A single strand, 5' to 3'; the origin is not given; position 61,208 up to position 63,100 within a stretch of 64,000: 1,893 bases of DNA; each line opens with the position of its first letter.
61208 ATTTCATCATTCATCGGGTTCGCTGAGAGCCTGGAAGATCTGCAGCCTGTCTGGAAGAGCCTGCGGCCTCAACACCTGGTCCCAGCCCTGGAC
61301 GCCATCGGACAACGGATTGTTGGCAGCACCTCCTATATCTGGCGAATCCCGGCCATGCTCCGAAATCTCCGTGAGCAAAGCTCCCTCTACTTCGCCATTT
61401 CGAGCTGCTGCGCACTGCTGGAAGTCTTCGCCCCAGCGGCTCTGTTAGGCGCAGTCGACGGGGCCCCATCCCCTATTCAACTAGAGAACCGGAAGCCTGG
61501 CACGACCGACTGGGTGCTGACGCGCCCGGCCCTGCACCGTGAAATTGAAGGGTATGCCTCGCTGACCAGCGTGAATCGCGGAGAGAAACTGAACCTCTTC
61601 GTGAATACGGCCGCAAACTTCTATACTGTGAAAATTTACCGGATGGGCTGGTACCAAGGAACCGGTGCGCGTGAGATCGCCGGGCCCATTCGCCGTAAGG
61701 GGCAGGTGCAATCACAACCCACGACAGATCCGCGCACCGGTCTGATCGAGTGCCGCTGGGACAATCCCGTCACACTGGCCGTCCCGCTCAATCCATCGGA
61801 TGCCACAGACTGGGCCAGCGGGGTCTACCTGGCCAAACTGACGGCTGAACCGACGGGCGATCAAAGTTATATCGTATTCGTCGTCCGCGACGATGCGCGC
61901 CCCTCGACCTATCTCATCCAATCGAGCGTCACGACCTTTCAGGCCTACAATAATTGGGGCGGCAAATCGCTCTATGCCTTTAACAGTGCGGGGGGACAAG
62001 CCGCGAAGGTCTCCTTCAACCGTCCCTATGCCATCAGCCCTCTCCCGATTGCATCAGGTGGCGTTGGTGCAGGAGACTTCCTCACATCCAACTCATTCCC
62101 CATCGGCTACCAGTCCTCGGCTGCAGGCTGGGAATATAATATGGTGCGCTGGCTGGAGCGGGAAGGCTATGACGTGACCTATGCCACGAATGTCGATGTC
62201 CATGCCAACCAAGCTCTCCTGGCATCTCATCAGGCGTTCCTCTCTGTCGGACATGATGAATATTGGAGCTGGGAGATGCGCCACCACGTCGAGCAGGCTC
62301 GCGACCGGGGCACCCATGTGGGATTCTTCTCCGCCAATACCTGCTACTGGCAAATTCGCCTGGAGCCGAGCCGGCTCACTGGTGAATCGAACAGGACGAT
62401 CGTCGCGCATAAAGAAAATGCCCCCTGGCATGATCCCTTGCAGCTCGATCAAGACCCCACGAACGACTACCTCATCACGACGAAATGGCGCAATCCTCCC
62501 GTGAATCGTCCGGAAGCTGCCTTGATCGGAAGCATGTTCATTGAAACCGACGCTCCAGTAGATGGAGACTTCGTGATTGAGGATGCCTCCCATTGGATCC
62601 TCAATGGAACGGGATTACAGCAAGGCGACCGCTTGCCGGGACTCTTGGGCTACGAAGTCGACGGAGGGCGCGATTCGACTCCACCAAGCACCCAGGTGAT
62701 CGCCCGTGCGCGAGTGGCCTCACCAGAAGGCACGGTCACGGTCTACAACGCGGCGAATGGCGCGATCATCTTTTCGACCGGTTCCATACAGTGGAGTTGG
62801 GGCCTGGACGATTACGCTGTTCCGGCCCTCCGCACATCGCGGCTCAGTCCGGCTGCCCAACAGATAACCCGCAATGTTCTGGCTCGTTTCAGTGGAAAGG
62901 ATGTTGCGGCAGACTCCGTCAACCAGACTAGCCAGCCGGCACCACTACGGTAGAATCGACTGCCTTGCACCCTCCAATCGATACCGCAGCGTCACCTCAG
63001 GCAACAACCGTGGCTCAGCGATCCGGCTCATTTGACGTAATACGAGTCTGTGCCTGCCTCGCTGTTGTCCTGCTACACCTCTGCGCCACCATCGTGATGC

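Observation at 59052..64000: Sigma-54 promoter plus upstream palindrome driving a GT2 synthase fused to a DMFase-beta-like domain, followed by an O-acyltransferase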

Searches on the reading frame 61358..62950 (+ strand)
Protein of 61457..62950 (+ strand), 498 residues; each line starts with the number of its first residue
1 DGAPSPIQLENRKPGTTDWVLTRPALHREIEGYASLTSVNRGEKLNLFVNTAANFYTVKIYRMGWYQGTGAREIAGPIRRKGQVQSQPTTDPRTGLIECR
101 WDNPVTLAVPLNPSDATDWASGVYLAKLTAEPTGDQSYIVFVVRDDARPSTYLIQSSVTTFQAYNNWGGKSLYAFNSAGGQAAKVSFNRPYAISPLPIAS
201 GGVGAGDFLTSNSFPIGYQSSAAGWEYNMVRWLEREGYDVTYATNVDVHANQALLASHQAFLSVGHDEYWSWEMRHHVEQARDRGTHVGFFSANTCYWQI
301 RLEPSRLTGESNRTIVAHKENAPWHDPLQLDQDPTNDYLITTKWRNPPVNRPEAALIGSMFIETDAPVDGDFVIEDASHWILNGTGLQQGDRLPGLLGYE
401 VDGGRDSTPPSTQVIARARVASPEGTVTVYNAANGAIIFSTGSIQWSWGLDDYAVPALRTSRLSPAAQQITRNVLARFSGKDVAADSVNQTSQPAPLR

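Call 16: search_solved_structures(query=window:61466-62950:+, max_evalue=1, show_alignments=2)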
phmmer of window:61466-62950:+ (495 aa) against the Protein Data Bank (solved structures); distinct sequences matched with E-value up to 1: 6.
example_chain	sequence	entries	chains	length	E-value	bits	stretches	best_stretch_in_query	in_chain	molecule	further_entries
6lvb_A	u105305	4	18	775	0.0019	20.2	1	224-303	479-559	N,N-dimethylformamidase large subunit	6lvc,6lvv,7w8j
6lvd_A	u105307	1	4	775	0.0037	19.2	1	223-303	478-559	N,N-dimethylformamidase large subunit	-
6lve_A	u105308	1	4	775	0.012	17.5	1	224-303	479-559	N,N-dimethylformamidase large subunit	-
8elp_B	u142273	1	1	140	0.48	12.2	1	44-124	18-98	Nanobody Nb-C4-240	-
5ku2_7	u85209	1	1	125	0.59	11.9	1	39-76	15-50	VHH 7A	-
5vxz_C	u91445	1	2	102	0.64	11.8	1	66-139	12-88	Tyrosine-protein kinase receptor UFO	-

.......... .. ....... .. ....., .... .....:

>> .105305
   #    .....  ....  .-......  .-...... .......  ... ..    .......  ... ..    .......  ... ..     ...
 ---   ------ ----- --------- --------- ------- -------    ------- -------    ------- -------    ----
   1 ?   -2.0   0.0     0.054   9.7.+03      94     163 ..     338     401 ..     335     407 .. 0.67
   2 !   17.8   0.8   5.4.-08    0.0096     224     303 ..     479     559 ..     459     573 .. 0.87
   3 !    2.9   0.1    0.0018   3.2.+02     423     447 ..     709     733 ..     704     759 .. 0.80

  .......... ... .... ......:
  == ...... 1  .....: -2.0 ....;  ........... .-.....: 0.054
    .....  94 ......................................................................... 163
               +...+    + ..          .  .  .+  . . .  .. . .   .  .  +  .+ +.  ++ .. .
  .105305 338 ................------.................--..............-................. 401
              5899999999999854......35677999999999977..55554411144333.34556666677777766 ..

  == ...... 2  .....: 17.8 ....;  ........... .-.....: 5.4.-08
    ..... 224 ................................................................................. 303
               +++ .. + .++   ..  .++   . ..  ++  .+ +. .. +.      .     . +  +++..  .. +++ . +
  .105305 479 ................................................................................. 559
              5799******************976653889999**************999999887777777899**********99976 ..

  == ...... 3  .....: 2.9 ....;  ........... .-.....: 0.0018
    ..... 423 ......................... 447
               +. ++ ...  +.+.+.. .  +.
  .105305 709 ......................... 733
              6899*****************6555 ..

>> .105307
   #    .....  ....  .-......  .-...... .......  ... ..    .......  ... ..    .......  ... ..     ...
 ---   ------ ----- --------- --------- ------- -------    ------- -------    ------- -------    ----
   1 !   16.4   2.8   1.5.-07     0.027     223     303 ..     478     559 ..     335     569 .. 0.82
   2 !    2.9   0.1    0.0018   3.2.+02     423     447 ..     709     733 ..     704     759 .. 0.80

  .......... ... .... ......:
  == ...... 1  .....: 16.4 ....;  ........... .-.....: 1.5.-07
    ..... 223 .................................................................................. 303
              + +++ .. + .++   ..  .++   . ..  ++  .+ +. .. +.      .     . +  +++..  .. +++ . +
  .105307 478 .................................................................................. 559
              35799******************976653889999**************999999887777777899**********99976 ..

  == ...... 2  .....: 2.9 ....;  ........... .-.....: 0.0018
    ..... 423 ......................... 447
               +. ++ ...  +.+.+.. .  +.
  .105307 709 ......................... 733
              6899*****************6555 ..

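Call 17: find_homologous_proteins(query=window:61466-62950:+, max_evalue=0.00001)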
Query window:61466-62950:+ (495 aa): 4317 proteins with E <= 0.00001 among 8000 candidates; the best 120 are listed.
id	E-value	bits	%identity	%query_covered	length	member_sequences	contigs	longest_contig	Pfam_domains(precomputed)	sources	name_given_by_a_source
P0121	3.2e-296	1001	86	100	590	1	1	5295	PF20254.4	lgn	-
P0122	4.7e-193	661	63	96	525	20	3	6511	PF20254.4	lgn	-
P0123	1.7e-191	655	62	98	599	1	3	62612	PF00801.27,PF20254.4,PF18911.7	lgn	-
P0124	3.6e-191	654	61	98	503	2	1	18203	PF20254.4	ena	-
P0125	2.0e-190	652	62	96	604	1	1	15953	PF00801.27,PF20254.4,PF18911.7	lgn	-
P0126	4.7e-190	651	63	96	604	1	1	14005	PF22352.3,PF00801.27,PF20254.4,PF18911.7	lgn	-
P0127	4.5e-188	644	61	98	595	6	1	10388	PF00801.27,PF20254.4,PF18911.7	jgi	jgi:hypothetical protein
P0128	9.2e-187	640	61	98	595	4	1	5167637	PF00801.27,PF20254.4,PF18911.7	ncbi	ncbi:N,N-dimethylformamidase beta subunit family domain-containing protein [Nitrospira sp. Nam74]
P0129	9.4e-187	640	60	97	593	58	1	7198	PF00801.27,PF20254.4,PF18911.7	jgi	jgi:hypothetical protein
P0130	1.0e-186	640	60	98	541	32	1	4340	PF20254.4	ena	-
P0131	1.6e-186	639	61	96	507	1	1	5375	PF20254.4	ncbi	ncbi:MAG: N,N-dimethylformamidase beta subunit family domain-containing protein [Nitrospiraceae bact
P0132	1.7e-186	639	61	96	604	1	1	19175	PF00801.27,PF20254.4,PF18911.7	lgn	-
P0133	1.9e-186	639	61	96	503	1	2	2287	PF20254.4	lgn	-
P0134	1.8e-185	635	58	98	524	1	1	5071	PF20254.4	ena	-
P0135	3.0e-185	635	60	96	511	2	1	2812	PF20254.4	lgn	-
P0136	6.1e-185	634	59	96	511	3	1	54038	PF20254.4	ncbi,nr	ncbi:MAG: uncharacterized protein K0S45_1163 [Nitrospira sp.]|nr:uncharacterized protein [Nitrospira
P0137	9.2e-184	630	61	96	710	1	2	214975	PF20254.4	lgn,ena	-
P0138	1.5e-183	629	59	96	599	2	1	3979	PF00801.27,PF20254.4,PF18911.7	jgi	jgi:hypothetical protein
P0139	2.8e-183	628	61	96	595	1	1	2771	PF22352.3,PF00801.27,PF20254.4,PF18911.7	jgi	jgi:hypothetical protein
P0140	4.1e-183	628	61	98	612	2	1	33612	PF20254.4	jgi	jgi:hypothetical protein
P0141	5.8e-183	627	59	95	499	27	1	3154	PF20254.4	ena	-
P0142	2.4e-182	625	59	98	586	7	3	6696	PF00801.27,PF20254.4,PF18911.7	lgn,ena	-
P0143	4.1e-182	624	60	96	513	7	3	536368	PF20254.4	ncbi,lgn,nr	ncbi:MAG TPA: hypothetical protein IGR89_10350 [Oscillatoriaceae cyanobacterium M7585_C2015_266]|nr:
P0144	1.1e-181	623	60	96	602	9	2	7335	PF00801.27,PF20254.4,PF18911.7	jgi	jgi:hypothetical protein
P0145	1.3e-181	623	60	96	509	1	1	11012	PF20254.4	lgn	-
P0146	2.0e-181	622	62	96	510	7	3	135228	PF20254.4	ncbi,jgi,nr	ncbi:MAG: hypothetical protein MUC60_11475 [Oscillatoria sp. Prado101]|jgi:hypothetical protein|nr:h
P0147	2.1e-181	622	58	96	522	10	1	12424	PF20254.4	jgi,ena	-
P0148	2.8e-181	622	61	96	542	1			PF20254.4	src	-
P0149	5.4e-181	621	61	96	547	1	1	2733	PF20254.4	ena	-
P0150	5.9e-181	621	59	95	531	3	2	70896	PF20254.4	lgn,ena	-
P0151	9.9e-181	620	59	96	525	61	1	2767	PF20254.4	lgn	-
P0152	1.3e-180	620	59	98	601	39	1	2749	PF22352.3,PF00801.27,PF20254.4,PF18911.7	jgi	jgi:hypothetical protein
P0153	1.3e-180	620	58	96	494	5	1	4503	PF20254.4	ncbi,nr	ncbi:MAG TPA: N,N-dimethylformamidase beta subunit family domain-containing protein [Nitrospiraceae 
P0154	2.6e-180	619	59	96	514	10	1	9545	PF20254.4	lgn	-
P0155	2.8e-180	618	58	96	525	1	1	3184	PF20254.4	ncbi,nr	ncbi:MAG TPA: N,N-dimethylformamidase beta subunit family domain-containing protein [Nitrospiraceae 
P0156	3.4e-180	618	60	96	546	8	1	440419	PF20254.4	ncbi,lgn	-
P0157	4.3e-180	618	60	96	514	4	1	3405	PF20254.4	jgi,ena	-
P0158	5.9e-180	617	58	98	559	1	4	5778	PF20254.4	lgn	-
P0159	6.9e-180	617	58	96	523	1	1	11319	PF20254.4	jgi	jgi:hypothetical protein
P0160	1.2e-179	616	60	96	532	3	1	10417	PF20254.4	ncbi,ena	-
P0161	1.5e-179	616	58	96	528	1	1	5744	PF20254.4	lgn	-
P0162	3.6e-179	615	59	95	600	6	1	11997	PF00801.27,PF20254.4,PF18911.7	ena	-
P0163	3.7e-179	615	58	96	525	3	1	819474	PF20254.4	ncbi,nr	ncbi:MAG: hypothetical protein P0119_09100 [Nitrospira sp.]|nr:hypothetical protein [Nitrospira sp.]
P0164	1.7e-178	613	58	96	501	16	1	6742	PF20254.4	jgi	jgi:N,N-dimethylformamidase beta subunit-like protein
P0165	2.9e-178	612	59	96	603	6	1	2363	PF00801.27,PF20254.4,PF18911.7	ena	-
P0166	5.5e-178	611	58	96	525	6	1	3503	PF20254.4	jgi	jgi:hypothetical protein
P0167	7.9e-178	610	60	96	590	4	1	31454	PF00801.27,PF20254.4,PF18911.7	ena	-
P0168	9.0e-178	610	57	98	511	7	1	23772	PF20254.4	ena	-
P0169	3.0e-177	608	58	95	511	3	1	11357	PF20254.4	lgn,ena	-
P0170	4.9e-177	608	57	96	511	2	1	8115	PF20254.4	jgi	jgi:hypothetical protein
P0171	5.5e-177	608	57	95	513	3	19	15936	PF20254.4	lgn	-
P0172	1.2e-176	606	57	96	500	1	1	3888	PF20254.4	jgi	jgi:hypothetical protein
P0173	1.4e-176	606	60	96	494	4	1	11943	PF20254.4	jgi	-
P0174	1.6e-176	606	60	96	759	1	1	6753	PF00754.32,PF22633.4,PF20254.4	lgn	-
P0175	1.8e-176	606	58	95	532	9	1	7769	PF20254.4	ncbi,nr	ncbi:MAG TPA: N,N-dimethylformamidase beta subunit family domain-containing protein [Nitrospira sp.]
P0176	2.9e-176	605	57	96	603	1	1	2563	PF00801.27,PF20254.4,PF18911.7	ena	-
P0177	3.7e-176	605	57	96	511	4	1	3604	PF20254.4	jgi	jgi:hypothetical protein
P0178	5.2e-176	604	57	96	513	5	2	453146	PF20254.4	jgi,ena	-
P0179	5.2e-176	604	58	98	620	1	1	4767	PF00801.27,PF20254.4,PF18911.7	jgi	-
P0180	7.5e-176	604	58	96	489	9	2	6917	PF20254.4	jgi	jgi:hypothetical protein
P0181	1.5e-175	603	60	96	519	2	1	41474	PF20254.4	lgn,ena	-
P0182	1.5e-175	603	60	97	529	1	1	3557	PF20254.4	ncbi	ncbi:MAG: N,N-dimethylformamidase beta subunit family domain-containing protein [Nitrospiraceae bact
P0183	1.9e-175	602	61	99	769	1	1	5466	PF15780.12,PF20254.4,PF22544.3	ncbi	-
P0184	2.0e-175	602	57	96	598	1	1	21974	PF00801.27,PF20254.4,PF18911.7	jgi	jgi:hypothetical protein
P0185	5.5e-175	601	57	96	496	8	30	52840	PF20254.4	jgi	jgi:N,N-dimethylformamidase beta subunit-like protein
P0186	6.1e-175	601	58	96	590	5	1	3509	PF00801.27,PF20254.4,PF18911.7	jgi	-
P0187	6.7e-175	601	59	96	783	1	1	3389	PF17957.8,PF20254.4,PF19077.7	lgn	-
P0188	7.5e-175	600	59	96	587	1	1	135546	PF00801.27,PF20254.4,PF18911.7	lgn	-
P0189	8.3e-175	600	56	96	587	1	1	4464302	PF00801.27,PF20254.4,PF18911.7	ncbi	ncbi:N,N-dimethylformamidase beta subunit family domain-containing protein [Candidatus Nitrospira bo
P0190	1.0e-174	600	58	96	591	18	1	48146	PF00801.27,PF20254.4,PF18911.7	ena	-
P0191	2.0e-174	599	59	95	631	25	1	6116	PF00801.27,PF20254.4,PF18911.7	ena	-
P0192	2.7e-174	599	59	96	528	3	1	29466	PF20254.4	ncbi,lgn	-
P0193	4.9e-174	598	56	96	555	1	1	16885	PF20254.4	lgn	-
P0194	6.0e-174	598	58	96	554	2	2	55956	PF20254.4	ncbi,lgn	ncbi:MAG: N,N-dimethylformamidase beta subunit family domain-containing protein [Actinomycetota bact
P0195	6.0e-174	598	59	95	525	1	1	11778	PF20254.4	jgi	jgi:hypothetical protein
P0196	1.1e-173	597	57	97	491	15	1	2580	PF20254.4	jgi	-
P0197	2.3e-173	596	59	96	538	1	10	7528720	PF20254.4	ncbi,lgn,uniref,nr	ncbi:N,N-dimethylformamidase beta subunit family domain-containing protein [Chlorogloeopsis fritschi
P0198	9.3e-173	594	60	96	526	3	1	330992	PF20254.4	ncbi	ncbi:MAG TPA: N,N-dimethylformamidase beta subunit family domain-containing protein [Trichocoleus sp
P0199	1.0e-172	593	59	96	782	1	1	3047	PF00801.27,PF19410.6,PF20254.4,PF18911.7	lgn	-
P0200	1.4e-172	593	56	98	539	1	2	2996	PF20254.4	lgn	-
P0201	2.0e-172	593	58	96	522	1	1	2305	PF20254.4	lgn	-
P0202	2.4e-172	592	59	96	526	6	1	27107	PF20254.4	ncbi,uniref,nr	ncbi:N,N-dimethylformamidase beta subunit family domain-containing protein [Chlorogloeopsis fritschi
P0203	2.6e-172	592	58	95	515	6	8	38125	PF20254.4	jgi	jgi:hypothetical protein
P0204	3.1e-172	592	60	96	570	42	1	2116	PF22352.3,PF00801.27,PF20254.4,PF18911.7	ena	-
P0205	5.9e-172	591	59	95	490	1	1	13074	PF20254.4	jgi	jgi:hypothetical protein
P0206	6.2e-172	591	58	100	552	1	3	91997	PF20254.4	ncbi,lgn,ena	-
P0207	9.3e-172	590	60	95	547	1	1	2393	PF22352.3,PF00801.27,PF20254.4,PF18911.7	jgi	-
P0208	1.1e-171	590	57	96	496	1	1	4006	PF20254.4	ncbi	ncbi:MAG: hypothetical protein NVSMB68_05740 [Thermoanaerobaculia bacterium]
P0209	1.4e-171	590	58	96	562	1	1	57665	PF20254.4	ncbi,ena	-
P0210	1.4e-171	590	57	96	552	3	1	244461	PF20254.4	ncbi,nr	ncbi:hypothetical protein H6G36_05625 [Anabaena minutissima FACHB-250]|nr:hypothetical protein [Anab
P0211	1.7e-171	589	59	95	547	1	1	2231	PF22352.3,PF00801.27,PF20254.4,PF18911.7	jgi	-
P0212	3.2e-171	589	57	96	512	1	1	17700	PF20254.4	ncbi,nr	ncbi:MAG TPA: N,N-dimethylformamidase beta subunit family domain-containing protein [Nitrospira sp.]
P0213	3.6e-171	588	57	95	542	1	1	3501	PF20254.4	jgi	jgi:hypothetical protein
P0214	7.2e-171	587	59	95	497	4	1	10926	PF20254.4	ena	-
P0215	8.0e-171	587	58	95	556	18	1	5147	PF20254.4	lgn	-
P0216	1.1e-170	587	58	95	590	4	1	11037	PF00801.27,PF20254.4,PF18911.7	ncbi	ncbi:MAG: PKD domain-containing protein [Nitrospirales bacterium]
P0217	1.4e-170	586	59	96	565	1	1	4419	PF22352.3,PF00801.27,PF20254.4,PF18911.7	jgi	jgi:hypothetical protein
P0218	1.4e-170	586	55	97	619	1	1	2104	PF20254.4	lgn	-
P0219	1.9e-170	586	58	95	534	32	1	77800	PF20254.4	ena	-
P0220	2.3e-170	586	58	95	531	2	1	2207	PF20254.4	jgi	jgi:hypothetical protein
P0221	2.9e-170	585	59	95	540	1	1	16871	PF20254.4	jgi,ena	-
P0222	3.2e-170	585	58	95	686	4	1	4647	PF17957.8,PF20254.4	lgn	-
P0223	4.0e-170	585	58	96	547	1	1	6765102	PF20254.4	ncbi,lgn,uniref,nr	ncbi:N,N-dimethylformamidase beta subunit family domain-containing protein [Nostoc sp. TCL26-01]|uni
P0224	4.3e-170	585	58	96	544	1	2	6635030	PF20254.4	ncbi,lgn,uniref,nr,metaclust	ncbi:hypothetical protein Nos7524_0852 [Nostoc sp. PCC 7524]|uniref:N,N-dimethylformamidase beta sub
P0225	4.7e-170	585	57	95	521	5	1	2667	PF20254.4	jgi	jgi:hypothetical protein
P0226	7.2e-170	584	66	76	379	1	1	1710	PF20254.4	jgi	jgi:hypothetical protein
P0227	7.4e-170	584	59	96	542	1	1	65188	PF20254.4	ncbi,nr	ncbi:MAG: N,N-dimethylformamidase beta subunit family domain-containing protein [Nostocaceae cyanoba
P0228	8.9e-170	584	57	97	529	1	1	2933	PF20254.4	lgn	-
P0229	9.1e-170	584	58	95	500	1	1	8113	PF20254.4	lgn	-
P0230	1.1e-169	583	58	95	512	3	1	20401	PF20254.4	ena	-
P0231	2.1e-169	583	58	96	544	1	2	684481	PF20254.4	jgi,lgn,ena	jgi:hypothetical protein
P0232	2.4e-169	582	57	96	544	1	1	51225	PF20254.4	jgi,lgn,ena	jgi:hypothetical protein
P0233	3.6e-169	582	58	95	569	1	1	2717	PF20254.4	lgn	-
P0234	4.1e-169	582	57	96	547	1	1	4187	PF20254.4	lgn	-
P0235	4.8e-169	581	57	96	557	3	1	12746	PF20254.4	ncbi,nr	ncbi:hypothetical protein AMR41_04655 [Hapalosiphon sp. MRB220]|nr:hypothetical protein AMR41_04655 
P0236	4.8e-169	581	58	95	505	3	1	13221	PF20254.4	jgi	jgi:hypothetical protein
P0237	4.8e-169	581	57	95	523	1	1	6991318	PF20254.4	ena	-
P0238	5.3e-169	581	58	96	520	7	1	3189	PF20254.4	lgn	-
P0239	5.3e-169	581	58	96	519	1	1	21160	PF20254.4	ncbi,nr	ncbi:MAG TPA: N,N-dimethylformamidase beta subunit family domain-containing protein [Kamptonema sp.]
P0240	7.9e-169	581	57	96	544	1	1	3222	PF20254.4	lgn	-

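Call 19: find_encoding_contigs(protein=P0224, flank=10000, max_places=2)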
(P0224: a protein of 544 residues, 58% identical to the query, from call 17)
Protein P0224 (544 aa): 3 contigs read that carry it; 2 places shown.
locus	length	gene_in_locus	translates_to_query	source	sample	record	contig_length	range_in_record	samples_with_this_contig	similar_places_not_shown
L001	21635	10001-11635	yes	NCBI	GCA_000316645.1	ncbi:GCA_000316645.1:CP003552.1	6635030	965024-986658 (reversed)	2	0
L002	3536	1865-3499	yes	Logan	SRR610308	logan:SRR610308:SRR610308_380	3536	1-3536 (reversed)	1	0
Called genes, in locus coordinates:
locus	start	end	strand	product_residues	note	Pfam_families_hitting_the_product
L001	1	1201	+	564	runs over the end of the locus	PF13231:PMT_2 (weak)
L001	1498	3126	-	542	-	PF13231:PMT_2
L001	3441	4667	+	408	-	PF13641:Glyco_tranf_2_3, PF00535:Glycos_transf_2, PF04138:GtrA_DPMS_TM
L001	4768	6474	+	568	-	-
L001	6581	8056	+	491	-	PF13231:PMT_2 (weak)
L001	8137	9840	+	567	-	-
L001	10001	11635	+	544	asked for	PF20254:DMFA2_C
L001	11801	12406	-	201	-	PF11780:DUF3318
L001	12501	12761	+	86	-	-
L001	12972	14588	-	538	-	PF00395:SLH (weak), PF04966:OprB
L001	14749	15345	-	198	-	PF13545:HTH_Crp_2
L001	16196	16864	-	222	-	PF01865:PhoU_div (faint), PF01895:PhoU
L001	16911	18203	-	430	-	PF00512:HisKA, PF02518:HATPase_c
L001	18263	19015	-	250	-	PF00072:Response_reg, PF00486:Trans_reg_C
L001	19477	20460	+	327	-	-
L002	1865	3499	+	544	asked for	PF20254:DMFA2_C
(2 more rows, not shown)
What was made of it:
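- A stand-alone Nostoc homologue sits in a cluster of PMT_2 and GT2-GtrA genes (call 19).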

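Call 21: find_encoding_contigs(protein=P0128, flank=10000, max_places=1)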
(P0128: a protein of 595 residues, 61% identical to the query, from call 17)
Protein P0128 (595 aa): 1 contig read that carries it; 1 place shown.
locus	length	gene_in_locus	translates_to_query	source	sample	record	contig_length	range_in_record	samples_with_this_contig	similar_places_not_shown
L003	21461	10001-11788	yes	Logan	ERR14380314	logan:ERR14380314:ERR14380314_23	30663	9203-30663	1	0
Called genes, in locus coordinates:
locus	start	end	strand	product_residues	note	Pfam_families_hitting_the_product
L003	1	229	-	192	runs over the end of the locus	-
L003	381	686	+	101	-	-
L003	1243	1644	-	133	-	-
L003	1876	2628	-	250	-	-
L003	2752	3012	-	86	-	-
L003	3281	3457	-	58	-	-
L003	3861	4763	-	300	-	PF06119:NIDO, PF07589:PEP_exosort_dom (weak)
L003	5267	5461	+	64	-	-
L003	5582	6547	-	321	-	PF01544:CorA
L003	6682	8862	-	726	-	PF13089:PP_kinase_N, PF02503:PP_kinase, PF17941:PP_kinase_C_1, PF13091:PLDc_2 (faint), PF13090:PP_kinase_C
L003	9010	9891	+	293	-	PF13370:Fer4_13, PF14597:Lactamase_B_5, PF00753:Lactamase_B (faint)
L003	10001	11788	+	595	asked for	PF20254:DMFA2_C, PF00801:PKD, PF18911:PKD_4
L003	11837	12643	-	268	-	PF01182:Glucosamine_iso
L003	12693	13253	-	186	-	PF01814:Hemerythrin (weak)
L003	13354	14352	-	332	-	PF04389:Peptidase_M28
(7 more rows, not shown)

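Call 29: search_solved_structures(query=A2, max_evalue=1, show_alignments=1)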
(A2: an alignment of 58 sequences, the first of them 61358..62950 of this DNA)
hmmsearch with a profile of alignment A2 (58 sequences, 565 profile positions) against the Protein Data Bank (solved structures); distinct sequences matched with E-value up to 1: 7.
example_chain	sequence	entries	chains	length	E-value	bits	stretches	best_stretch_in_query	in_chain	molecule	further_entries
6lvd_A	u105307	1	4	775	1.1e-08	37.2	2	258-336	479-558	N,N-dimethylformamidase large subunit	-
6lvb_A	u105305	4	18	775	1.2e-08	37.1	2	258-336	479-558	N,N-dimethylformamidase large subunit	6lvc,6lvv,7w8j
8huy_A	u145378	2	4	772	2.9e-08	35.8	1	260-447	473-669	Chains: A,B | N-acetyl-(R)-beta-phenylalanine acylase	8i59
8i5a_A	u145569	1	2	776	4.7e-08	35.1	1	260-393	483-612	N-acetyl-(R)-beta-phenylalanine acylase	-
6lve_A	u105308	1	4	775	1.4e-07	33.6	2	258-336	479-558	N,N-dimethylformamidase large subunit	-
2gat_A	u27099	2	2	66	0.65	11.5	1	368-406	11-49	ERYTHROID TRANSCRIPTION FACTOR GATA-1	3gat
1gat_A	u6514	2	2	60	0.66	11.5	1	368-405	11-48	ERYTHROID TRANSCRIPTION FACTOR GATA-1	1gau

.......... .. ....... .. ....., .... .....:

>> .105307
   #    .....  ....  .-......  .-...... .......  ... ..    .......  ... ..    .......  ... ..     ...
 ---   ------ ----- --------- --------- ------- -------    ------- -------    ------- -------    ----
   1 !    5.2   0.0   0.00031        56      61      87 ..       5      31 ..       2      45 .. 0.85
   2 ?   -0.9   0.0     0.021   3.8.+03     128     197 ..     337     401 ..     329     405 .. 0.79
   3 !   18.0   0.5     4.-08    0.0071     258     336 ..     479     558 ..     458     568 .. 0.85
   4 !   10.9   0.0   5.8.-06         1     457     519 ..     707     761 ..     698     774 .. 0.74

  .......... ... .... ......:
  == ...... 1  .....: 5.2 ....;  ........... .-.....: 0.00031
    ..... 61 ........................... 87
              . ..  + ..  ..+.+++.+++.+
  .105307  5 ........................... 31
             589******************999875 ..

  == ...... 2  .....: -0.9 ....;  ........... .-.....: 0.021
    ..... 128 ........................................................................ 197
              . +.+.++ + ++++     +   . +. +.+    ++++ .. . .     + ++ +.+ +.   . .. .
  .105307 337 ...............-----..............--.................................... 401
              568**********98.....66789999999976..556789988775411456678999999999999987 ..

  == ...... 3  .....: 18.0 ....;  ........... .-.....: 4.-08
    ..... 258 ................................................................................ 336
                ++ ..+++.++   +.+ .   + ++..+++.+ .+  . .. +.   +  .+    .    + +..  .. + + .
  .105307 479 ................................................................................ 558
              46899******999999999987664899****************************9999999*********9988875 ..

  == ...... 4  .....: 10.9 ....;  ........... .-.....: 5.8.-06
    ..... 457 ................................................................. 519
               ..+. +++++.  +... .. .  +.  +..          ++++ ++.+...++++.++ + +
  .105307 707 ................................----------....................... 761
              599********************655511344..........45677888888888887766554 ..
